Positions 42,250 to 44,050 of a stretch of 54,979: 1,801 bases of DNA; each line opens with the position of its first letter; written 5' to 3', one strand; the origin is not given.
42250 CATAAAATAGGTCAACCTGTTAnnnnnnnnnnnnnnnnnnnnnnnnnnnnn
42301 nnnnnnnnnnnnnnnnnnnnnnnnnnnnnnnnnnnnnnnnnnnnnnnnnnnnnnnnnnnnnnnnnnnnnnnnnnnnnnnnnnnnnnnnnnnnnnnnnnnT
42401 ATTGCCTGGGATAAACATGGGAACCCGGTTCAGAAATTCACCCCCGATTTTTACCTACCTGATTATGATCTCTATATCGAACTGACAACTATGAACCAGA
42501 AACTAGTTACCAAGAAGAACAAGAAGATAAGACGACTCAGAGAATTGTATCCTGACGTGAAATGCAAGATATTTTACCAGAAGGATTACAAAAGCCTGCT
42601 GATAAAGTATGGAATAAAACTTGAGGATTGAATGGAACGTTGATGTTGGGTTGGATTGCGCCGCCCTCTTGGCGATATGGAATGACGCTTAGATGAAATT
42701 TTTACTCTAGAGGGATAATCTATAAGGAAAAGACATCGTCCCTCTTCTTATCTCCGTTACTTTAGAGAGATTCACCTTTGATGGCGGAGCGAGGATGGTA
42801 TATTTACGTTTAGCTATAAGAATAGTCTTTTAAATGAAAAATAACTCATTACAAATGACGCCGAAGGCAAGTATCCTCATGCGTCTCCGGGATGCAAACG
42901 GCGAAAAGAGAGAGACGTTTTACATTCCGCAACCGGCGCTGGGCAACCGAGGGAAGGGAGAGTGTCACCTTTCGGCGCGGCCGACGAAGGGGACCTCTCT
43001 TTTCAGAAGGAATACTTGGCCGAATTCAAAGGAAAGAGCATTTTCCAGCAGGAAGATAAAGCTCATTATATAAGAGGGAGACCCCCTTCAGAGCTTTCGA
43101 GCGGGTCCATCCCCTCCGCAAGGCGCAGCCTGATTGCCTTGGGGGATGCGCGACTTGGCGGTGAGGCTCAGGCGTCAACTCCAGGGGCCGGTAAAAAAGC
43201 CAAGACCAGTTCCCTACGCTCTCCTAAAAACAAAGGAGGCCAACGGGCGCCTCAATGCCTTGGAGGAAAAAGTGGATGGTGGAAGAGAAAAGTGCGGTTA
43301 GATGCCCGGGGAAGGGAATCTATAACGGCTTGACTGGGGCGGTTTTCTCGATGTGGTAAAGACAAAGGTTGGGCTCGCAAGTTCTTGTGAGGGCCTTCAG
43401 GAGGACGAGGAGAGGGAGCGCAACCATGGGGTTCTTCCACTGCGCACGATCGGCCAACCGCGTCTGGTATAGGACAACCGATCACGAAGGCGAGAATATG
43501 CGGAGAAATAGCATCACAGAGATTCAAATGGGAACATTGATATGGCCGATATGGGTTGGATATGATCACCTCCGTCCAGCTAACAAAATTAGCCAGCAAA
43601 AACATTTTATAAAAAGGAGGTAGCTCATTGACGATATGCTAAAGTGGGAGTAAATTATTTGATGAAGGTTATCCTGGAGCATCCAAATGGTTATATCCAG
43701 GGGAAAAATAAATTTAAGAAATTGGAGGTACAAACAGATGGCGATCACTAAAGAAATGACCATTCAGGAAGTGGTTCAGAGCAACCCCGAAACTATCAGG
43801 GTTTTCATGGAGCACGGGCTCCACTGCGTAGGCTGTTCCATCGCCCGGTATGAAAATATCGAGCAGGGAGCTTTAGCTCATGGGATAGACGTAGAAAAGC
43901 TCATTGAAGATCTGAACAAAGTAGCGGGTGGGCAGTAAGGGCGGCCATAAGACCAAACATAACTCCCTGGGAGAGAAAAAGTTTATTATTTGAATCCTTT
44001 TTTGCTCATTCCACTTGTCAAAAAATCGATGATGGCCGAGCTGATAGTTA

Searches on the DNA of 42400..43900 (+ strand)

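Call 4: search_rna_families(source=window, start=42400, end=43900, threshold=evalue, max_evalue=10, show_alignments=3)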
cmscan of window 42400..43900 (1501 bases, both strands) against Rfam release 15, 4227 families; matches with E-value up to 10: 4.
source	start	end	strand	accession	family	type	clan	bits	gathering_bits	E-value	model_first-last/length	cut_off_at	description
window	42994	43075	-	RF00528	snoMe28S-Gm1083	Gene; snRNA; snoRNA; CD-box;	-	20.2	48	1.2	1-89/89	no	Small nucleolar RNA Me28S-Gm1083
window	42758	42815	-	RF01637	ceN47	Gene; snRNA; snoRNA; CD-box;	-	15.7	35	1.9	1-155/155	no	Nematode snoRNA ceN47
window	42744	42901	+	RF02132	HOXB13-AS1_1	Gene; lncRNA;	-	14.1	60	3.8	1-136/136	no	HOXB13 antisense RNA 1 conserved region 1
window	43527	43764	+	RF02687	RAGATH-8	Gene; sRNA;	-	10.7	86.7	5.5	1-276/276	no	RAGATH-8 RNA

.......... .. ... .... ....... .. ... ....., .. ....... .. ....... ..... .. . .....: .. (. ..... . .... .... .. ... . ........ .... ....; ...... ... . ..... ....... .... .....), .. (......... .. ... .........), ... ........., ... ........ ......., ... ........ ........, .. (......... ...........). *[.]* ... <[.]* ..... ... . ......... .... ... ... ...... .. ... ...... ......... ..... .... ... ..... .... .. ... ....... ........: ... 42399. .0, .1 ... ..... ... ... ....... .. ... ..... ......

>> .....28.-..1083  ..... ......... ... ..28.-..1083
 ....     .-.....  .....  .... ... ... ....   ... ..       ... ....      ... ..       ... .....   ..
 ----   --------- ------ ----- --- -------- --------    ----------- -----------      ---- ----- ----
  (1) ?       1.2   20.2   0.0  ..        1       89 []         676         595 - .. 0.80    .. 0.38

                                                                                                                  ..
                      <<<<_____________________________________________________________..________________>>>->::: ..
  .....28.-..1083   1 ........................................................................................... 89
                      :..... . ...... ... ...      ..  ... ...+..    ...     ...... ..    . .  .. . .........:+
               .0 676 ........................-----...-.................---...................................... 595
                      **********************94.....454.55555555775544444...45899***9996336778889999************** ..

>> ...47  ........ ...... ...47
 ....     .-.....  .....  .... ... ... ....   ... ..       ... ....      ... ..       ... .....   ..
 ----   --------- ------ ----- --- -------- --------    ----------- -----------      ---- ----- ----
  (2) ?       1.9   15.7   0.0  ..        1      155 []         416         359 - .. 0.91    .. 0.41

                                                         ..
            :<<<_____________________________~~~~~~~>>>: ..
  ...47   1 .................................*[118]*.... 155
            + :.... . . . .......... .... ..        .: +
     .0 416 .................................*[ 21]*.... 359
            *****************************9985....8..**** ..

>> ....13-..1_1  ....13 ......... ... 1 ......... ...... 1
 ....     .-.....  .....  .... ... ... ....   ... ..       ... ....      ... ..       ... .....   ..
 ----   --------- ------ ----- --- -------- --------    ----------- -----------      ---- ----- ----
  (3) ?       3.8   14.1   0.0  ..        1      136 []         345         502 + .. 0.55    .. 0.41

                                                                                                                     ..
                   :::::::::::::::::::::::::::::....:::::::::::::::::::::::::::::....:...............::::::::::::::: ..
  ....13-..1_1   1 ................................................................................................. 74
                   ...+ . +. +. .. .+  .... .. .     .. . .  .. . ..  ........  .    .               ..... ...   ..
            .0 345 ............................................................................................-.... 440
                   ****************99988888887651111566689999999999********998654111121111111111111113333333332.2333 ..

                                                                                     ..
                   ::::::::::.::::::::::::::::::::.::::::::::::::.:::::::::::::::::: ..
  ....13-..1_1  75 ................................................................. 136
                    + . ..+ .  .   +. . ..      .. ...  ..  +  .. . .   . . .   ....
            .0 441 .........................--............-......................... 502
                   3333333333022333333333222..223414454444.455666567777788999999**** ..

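Call 27: search_dna_similar(query=window:42700-43650:+, collection=plasmids, mode=distant, max_evalue=0.01)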
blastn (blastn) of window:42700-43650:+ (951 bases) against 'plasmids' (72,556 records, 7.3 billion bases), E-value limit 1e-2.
No match.

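Call 28: search_dna_similar(query=window:42700-43650:+, collection=phages, mode=distant, max_evalue=0.01)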
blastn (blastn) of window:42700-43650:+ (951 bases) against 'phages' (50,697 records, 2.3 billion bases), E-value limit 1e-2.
No match.

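Call 60: search_rna_families(sources=[L166, L001, L002, L003, L163, L082, L162], threshold=gathering)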
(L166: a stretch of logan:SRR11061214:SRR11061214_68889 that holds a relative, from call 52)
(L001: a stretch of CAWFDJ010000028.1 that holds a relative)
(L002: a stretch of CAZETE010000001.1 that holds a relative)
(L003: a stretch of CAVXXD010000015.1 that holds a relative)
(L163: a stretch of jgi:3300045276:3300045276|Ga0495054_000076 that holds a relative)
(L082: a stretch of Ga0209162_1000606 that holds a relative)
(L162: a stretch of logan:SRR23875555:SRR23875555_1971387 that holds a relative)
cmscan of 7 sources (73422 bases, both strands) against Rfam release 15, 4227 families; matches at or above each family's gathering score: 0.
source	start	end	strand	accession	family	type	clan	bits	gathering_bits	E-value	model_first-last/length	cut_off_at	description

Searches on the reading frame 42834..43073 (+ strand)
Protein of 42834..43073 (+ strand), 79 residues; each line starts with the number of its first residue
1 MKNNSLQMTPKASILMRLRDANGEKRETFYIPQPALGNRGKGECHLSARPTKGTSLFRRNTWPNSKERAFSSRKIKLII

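Call 9: search_protein_families(library=pfam, proteins=[window:42834-43073:+], max_evalue=0.1)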
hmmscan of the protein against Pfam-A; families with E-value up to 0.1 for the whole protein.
window:42834-43073:+ (79 aa): 0 families

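Call 48: search_protein_families(library=phrogs, max_evalue=0.1, proteins=[window:42834-43073:+])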
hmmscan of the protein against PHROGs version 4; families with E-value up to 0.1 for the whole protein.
window:42834-43073:+ (79 aa): 0 families

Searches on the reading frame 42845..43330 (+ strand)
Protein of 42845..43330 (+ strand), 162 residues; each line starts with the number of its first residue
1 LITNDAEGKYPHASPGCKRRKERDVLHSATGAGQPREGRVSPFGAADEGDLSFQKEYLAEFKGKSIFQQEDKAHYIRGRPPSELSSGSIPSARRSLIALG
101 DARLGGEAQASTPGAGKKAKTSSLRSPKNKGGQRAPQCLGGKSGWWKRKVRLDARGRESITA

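Call 20: find_related_loci(query=window:42845-43330:+, collection=metagenome_contigs, flank=6000)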
Query window:42845-43330:+ (162 aa) in metagenome_contigs; peptide patterns used: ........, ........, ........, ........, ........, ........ (x = any residue, [..] = any of these).
600 stretches matched a pattern, but none encodes a relative of the query by tblastn (E <= 1e-3).

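Call 37: find_related_loci(query=window:42845-43330:+, collection=viral_contigs, flank=5000)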
Query window:42845-43330:+ (162 aa) in viral_contigs; peptide patterns used: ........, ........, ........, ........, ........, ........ (x = any residue, [..] = any of these).
77 stretches matched a pattern, but none encodes a relative of the query by tblastn (E <= 1e-3).

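Call 47: search_protein_families(library=ncbifam, max_evalue=0.01, proteins=[window:42845-43330:+])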
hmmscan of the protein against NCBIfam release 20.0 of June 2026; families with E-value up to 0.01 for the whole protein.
window:42845-43330:+ (162 aa): 0 families

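Call 48: search_protein_families(library=phrogs, max_evalue=0.1, proteins=[window:42845-43330:+])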
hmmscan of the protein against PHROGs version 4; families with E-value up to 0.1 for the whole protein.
window:42845-43330:+ (162 aa): 0 families

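Call 49: search_protein_representatives(protein=window:42845-43330:+)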
Query: 162 residues. Proteins with E-value up to 0.001 (for the whole library): 1; up to 1e-10: 1; up to 1e-30: 1. The best 1 are listed.
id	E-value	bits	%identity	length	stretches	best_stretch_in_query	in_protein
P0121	1.4e-72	259.5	100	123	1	41-162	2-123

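Call 70: search_solved_structures(query=window:42845-43330:+, max_evalue=1)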
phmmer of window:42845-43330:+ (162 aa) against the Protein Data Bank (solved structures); distinct sequences matched with E-value up to 1: 0.

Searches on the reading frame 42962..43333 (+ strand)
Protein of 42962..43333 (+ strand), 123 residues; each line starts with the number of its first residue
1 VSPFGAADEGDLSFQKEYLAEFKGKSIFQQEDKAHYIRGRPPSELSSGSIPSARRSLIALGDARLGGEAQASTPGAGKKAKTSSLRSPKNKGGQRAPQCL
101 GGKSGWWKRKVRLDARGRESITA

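Call 9: search_protein_families(library=pfam, proteins=[window:42962-43333:+], max_evalue=0.1)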
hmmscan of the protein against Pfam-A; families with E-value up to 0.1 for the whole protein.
window:42962-43333:+ (123 aa): 0 families

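Call 50: find_encoding_contigs(protein=window:42962-43333:+, flank=10000, max_places=10)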
Protein window:42962-43333:+ (123 aa): no gene with exactly this product is on record in the collection.

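Call 51: list_cluster_members(proteins=[window:42962-43333:+, window:42272-42631:+, window:43738-43938:+, window:43252-43605:-, window:43369-43623:+, window:44294-44998:+])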
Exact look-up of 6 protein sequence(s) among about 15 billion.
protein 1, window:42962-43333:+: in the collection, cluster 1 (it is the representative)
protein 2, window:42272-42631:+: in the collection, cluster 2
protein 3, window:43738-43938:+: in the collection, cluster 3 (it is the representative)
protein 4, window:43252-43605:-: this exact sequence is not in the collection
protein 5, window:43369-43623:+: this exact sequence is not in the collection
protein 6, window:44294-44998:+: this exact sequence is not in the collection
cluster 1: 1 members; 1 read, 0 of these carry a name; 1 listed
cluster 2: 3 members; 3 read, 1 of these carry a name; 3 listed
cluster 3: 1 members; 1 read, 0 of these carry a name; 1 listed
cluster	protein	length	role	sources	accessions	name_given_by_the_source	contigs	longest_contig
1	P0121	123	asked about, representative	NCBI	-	-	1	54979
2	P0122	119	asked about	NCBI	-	-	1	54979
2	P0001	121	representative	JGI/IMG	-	hypothetical protein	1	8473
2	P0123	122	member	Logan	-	-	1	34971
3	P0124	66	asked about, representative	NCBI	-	-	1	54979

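Call 52: find_encoding_contigs(protein=P0123, flank=8000, max_places=4)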
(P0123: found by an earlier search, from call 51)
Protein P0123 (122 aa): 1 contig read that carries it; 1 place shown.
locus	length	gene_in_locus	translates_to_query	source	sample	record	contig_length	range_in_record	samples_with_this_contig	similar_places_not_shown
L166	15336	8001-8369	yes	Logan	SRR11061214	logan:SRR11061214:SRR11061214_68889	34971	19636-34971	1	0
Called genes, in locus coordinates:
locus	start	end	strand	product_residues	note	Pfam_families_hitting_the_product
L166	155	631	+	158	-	PF12773:DZR (weak), PF13240:Zn_Ribbon_1, PF16697:Yop-YscD_cpl, PF00498:FHA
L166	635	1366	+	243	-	PF13411:MerR_1, PF00376:MerR (weak), PF28507:Rv1828_C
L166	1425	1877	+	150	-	PF01927:Mut7-C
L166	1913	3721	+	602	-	PF03448:MgtE_N, PF00571:CBS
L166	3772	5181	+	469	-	PF00768:Peptidase_S11, PF13354:Beta-lactamase2, PF07943:PBP5_C (weak)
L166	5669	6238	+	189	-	PF00156:Pribosyltran, PF14681:UPRTase (weak)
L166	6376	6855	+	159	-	PF02577:BFN_dom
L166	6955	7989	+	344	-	PF07885:Ion_trans_2, PF02254:TrkA_N, PF02080:TrkA_C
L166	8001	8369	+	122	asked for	-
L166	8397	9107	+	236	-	PF02683:DsbD_TM, PF13386:DsbD_2 (weak)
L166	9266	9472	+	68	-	PF08984:DUF1858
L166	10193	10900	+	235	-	PF11209:LmeA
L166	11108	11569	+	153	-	PF22811:Zn_ribbon_NrdR, PF03477:ATP-cone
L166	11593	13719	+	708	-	PF13597:NRDD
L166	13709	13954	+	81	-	-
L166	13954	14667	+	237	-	PF13353:Fer4_12, PF04055:Radical_SAM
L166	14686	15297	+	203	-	PF12654:DUF3786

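Call 64: predict_structure(protein=window:42962-43330:+)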
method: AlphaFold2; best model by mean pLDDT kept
length: 123 residues; sequences in the alignment: 1
mean_pLDDT: 57.7   pTM: 0.15
mean pLDDT of the five models: 57.7, 56.3, 55.8, 55.5, 51.4
residues with pLDDT >= 90: 0; 70-90: 11; 50-70: 94; < 50: 18
segments of 3 or more residues with pLDDT < 50: 65-68
pLDDT, mean of each block of 10 residues (from residue 1): 53 57 57 55 53 54 49 54 62 61 60 79 52
secondary structure, 60 per line:
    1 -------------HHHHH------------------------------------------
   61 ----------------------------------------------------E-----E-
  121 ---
elements in order: H14-18
